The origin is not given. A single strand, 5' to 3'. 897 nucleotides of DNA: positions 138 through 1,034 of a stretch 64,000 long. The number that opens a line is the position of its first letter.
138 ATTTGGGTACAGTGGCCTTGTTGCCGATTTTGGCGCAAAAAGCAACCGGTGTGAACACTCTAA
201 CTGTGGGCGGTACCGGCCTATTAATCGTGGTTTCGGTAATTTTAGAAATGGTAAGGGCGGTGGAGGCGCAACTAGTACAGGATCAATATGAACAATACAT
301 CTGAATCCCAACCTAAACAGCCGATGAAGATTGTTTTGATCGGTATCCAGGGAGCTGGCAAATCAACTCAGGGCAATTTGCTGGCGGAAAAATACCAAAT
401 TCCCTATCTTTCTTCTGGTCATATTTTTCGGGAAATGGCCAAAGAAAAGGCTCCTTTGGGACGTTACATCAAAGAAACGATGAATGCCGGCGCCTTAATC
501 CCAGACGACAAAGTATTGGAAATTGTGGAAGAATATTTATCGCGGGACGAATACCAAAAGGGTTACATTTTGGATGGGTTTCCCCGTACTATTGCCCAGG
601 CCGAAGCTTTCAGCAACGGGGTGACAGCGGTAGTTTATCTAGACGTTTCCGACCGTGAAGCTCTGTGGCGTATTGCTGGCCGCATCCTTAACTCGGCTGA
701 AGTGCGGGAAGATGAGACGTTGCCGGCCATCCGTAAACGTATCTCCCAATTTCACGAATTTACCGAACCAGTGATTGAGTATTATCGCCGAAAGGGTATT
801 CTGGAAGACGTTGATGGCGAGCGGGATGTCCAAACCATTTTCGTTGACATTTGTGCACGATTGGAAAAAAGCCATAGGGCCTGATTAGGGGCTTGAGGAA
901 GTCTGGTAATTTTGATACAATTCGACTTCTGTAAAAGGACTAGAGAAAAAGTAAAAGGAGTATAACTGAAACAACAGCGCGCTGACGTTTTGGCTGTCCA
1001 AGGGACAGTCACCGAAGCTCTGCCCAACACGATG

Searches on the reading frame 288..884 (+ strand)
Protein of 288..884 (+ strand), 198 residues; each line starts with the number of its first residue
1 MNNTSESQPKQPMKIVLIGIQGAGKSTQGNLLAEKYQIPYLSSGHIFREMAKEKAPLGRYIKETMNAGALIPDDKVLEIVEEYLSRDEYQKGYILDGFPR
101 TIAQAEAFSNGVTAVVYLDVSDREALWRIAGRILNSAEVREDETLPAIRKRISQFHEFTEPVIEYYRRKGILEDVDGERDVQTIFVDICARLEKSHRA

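Call 75: find_encoding_contigs(protein=window:288-884:+, flank=10000, max_places=2)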
Protein window:288-884:+ (198 aa): 1 contig read that carries it; 1 place shown.
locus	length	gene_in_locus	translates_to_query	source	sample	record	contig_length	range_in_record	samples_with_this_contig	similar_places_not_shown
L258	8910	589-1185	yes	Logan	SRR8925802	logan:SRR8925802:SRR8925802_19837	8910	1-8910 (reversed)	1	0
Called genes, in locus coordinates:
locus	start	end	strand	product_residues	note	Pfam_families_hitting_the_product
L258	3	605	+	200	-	?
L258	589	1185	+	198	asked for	PF00406:ADK, PF13207:AAA_17, PF13238:AAA_18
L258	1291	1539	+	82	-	PF01176:eIF-1a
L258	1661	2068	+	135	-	PF00416:Ribosomal_S13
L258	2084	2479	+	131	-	PF00411:Ribosomal_S11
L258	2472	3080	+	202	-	PF00163:Ribosomal_S4, PF01479:S4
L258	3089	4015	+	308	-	PF01193:RNA_pol_L, PF01000:RNA_pol_A_bac, PF03118:RNA_pol_A_CTD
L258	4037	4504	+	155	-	PF01196:Ribosomal_L17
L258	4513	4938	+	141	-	PF00572:Ribosomal_L13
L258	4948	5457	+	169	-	PF00380:Ribosomal_S9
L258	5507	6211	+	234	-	-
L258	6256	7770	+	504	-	PF13177:DNA_pol3_delta2, PF13401:AAA_22 (weak), PF00004:AAA, PF22608:DNAX_ATPase_lid (weak)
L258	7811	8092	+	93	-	PF02575:YbaB_DNA_bd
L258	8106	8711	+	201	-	PF21176:RecR_HhH, PF01751:Toprim, PF13662:Toprim_4, PF21175:RecR_C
